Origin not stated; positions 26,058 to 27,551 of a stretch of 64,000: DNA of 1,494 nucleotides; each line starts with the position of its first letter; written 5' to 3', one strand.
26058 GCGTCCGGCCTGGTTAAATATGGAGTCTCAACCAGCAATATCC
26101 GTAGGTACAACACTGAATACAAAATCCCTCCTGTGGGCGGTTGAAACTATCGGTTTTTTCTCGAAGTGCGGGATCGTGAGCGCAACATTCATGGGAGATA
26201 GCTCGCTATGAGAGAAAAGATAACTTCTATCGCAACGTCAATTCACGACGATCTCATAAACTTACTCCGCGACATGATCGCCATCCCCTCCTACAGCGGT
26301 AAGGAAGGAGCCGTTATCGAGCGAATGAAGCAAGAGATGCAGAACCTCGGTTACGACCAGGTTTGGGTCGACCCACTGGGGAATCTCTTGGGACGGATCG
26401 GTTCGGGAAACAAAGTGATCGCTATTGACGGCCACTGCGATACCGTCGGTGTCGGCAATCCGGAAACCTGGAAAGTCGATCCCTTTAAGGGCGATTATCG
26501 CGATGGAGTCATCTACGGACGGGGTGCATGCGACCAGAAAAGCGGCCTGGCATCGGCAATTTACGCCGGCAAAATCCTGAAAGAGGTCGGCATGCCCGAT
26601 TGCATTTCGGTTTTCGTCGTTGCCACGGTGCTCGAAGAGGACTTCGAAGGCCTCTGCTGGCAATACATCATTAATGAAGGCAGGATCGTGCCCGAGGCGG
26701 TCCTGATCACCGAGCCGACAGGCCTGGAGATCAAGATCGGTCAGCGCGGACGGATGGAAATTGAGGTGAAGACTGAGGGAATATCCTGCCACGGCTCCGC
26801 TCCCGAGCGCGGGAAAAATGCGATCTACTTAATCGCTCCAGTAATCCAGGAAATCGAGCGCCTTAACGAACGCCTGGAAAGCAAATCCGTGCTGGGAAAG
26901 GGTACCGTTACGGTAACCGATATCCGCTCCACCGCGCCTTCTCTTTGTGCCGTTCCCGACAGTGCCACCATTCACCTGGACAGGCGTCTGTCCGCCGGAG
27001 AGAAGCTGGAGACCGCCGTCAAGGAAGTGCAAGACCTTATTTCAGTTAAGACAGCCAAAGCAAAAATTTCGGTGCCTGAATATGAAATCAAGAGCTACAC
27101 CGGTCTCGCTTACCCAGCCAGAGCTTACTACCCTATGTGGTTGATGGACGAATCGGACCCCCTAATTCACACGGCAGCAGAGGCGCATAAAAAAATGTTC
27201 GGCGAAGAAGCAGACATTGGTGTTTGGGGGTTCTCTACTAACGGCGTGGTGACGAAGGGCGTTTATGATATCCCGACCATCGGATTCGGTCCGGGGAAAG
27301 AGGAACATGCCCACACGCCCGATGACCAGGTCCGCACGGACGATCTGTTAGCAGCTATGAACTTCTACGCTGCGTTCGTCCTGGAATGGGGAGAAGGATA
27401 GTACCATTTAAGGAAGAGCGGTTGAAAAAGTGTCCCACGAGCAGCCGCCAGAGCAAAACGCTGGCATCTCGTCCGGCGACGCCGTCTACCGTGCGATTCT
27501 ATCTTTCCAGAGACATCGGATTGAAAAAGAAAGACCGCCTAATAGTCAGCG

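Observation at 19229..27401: Seven-gene hydantoin / dihydropyrimidine to beta-alanine catabolic module with an unusual gene set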

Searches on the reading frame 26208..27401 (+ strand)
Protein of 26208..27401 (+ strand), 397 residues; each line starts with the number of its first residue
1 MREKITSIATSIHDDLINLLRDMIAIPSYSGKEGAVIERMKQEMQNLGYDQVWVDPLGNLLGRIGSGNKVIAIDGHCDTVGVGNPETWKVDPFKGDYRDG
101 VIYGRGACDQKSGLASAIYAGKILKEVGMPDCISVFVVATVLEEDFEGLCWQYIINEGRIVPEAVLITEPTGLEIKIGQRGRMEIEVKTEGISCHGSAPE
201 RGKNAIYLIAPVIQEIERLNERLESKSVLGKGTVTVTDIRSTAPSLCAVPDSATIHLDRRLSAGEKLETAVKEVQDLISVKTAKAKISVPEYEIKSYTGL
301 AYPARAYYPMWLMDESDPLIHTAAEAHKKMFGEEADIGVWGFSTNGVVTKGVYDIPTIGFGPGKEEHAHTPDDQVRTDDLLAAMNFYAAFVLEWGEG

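Call 4: search_protein_families(library=pfam, proteins=[window:26208-27401:+])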
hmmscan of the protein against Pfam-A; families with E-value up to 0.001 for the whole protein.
window:26208-27401:+ (397 aa): 2 families
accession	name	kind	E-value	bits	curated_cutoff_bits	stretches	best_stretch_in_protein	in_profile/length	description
PF01546.33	Peptidase_M20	-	4.9e-26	92.3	24.6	1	73-392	2-205/206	Peptidase family M20/M25/M40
PF07687.19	M20_dimer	-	4.7e-17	62.3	21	1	177-282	1-103/107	Peptidase dimerisation domain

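Call 5: search_protein_families(library=ncbifam, proteins=[window:26208-27401:+], max_evalue=0.001)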
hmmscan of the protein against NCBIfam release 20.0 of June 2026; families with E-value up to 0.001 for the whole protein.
window:26208-27401:+ (397 aa): 54 families (the best 25 are shown)
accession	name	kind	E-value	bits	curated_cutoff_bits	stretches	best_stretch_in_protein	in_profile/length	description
NF009555.0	PRK13004.1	equivalog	8.2e-159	528.8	321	1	3-394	4-395/399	YgeY family selenium metabolism-linked hydrolase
TIGR03526.1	selenium_YgeY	hypoth_equivalog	1.3e-146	488.5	321.5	1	3-390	2-389/395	YgeY family selenium metabolism-linked hydrolase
TIGR01910.1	DapE-ArgE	subfamily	6.7e-58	196.7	217.6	1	17-381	1-368/373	ArgE/DapE family deacylase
NF006365.0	PRK08588.1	subfamily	7e-48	163.8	289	1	14-393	7-379/383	succinyl-diaminopimelate desuccinylase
NF006400.0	PRK08651.1-3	equivalog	5.8e-44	150.5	374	1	37-391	52-403/410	succinyl-diaminopimelate desuccinylase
NF006399.0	PRK08651.1-2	equivalog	7.7e-44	150.3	381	1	12-391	2-401/405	succinyl-diaminopimelate desuccinylase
NF009557.0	PRK13009.1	equivalog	1e-37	130.2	284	1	15-392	4-372/377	succinyl-diaminopimelate desuccinylase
NF005373.0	PRK06915.1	equivalog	5.2e-36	124.5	428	1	65-396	91-419/422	peptidase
NF005306.0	PRK06837.1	subfamily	6e-36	124.2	376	1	69-394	98-421/427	ArgE/DapE family deacylase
NF009558.0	PRK13013.1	equivalog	8.1e-36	123.6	428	1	56-388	72-417/429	acetylornithine deacetylase/succinyl-diaminopimelate desuccinylase family protein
NF005710.0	PRK07522.1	subfamily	5.2e-34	118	412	1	14-390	8-384/391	acetylornithine deacetylase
NF003367.0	PRK04443.1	equivalog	4.6e-33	115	363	1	12-301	5-272/349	[LysW]-lysine hydrolase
TIGR01892.1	AcOrn-deacetyl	equivalog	1.8e-32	112.8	297.7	1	19-388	2-362/365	acetylornithine deacetylase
TIGR01900.1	dapE-gram_pos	equivalog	1.3e-30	106.6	304.2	1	14-390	3-349/351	succinyl-diaminopimelate desuccinylase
NF010589.0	PRK13983.1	equivalog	2.1e-30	106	333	1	3-391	3-406/409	M20 family metallo-hydrolase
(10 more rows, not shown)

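Call 47: find_encoding_contigs(protein=window:26208-27401:+, flank=10000, max_places=4)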
Protein window:26208-27401:+ (397 aa): 13 contigs read that carry it; 4 places shown.
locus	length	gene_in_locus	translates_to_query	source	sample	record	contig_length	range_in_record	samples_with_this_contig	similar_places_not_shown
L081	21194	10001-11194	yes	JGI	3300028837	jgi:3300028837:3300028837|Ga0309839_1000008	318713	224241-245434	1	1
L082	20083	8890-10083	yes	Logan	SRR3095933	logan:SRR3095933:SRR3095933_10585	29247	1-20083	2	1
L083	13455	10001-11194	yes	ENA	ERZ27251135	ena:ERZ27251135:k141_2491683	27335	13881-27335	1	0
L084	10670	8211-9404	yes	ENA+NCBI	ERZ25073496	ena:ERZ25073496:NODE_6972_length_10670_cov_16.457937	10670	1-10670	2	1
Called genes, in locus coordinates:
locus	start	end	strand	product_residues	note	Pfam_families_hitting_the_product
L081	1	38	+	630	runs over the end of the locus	PF00561:Abhydrolase_1, PF12697:Abhydrolase_6 (weak), PF06028:DUF915 (weak)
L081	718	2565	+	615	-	PF13418:Beta-prop_TYW4 (faint), PF24681:Kelch_KLHDC2_KLHL20_DRC7, PF13415:Beta-prop_FBX42, PF24981:Beta-prop_ATRN-LZTR1, PF24681:Kelch_KLHDC2_KLHL20_DRC7, PF24981:Beta-prop_ATRN-LZTR1 (weak), PF13415:Beta-prop_FBX42, PF13229:Beta_helix, +1 more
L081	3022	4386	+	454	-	PF00202:Aminotran_3, PF00155:Aminotran_1_2 (weak)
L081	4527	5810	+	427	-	PF01979:Amidohydro_1, PF07969:Amidohydro_3 (weak)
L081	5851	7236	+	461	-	PF00282:Pyridoxal_deC, PF01212:Beta_elim_lyase (weak), PF05889:SepSecS (weak)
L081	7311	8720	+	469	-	PF01235:Na_Ala_symp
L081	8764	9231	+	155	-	-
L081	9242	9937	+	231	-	PF01177:Asp_Glu_race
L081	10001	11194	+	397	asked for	PF01546:Peptidase_M20, PF07687:M20_dimer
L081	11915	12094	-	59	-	-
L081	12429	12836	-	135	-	-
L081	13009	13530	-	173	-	-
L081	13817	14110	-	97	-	PF08734:GYD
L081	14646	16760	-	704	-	PF20094:GWxTD_dom (weak), PF13371:TPR_9 (faint), PF13181:TPR_8 (faint), PF13174:TPR_6 (faint), PF13176:TPR_7 (faint), PF07719:TPR_2 (faint), PF14559:TPR_19, PF13432:TPR_16, +5 more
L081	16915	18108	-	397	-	PF05684:DUF819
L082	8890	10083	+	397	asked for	PF01546:Peptidase_M20, PF07687:M20_dimer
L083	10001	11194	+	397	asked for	PF01546:Peptidase_M20, PF07687:M20_dimer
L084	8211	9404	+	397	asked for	PF01546:Peptidase_M20, PF07687:M20_dimer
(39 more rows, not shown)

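Call 56: search_solved_structures(query=window:26208-27401:+, max_evalue=1e-20)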
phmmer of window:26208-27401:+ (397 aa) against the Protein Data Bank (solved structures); distinct sequences matched with E-value up to 1e-20: 2.
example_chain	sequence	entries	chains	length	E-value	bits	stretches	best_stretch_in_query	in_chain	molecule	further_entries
7uoi_A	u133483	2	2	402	1.9e-26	96.3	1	11-393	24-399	succinyl-diaminopimelate desuccinylase | Probable succinyl-diaminopimelate desuccinylase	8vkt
4q7a_A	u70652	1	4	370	2.1e-21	79.6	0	17-201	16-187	N-acetyl-ornithine/N-acetyl-lysine deacetylase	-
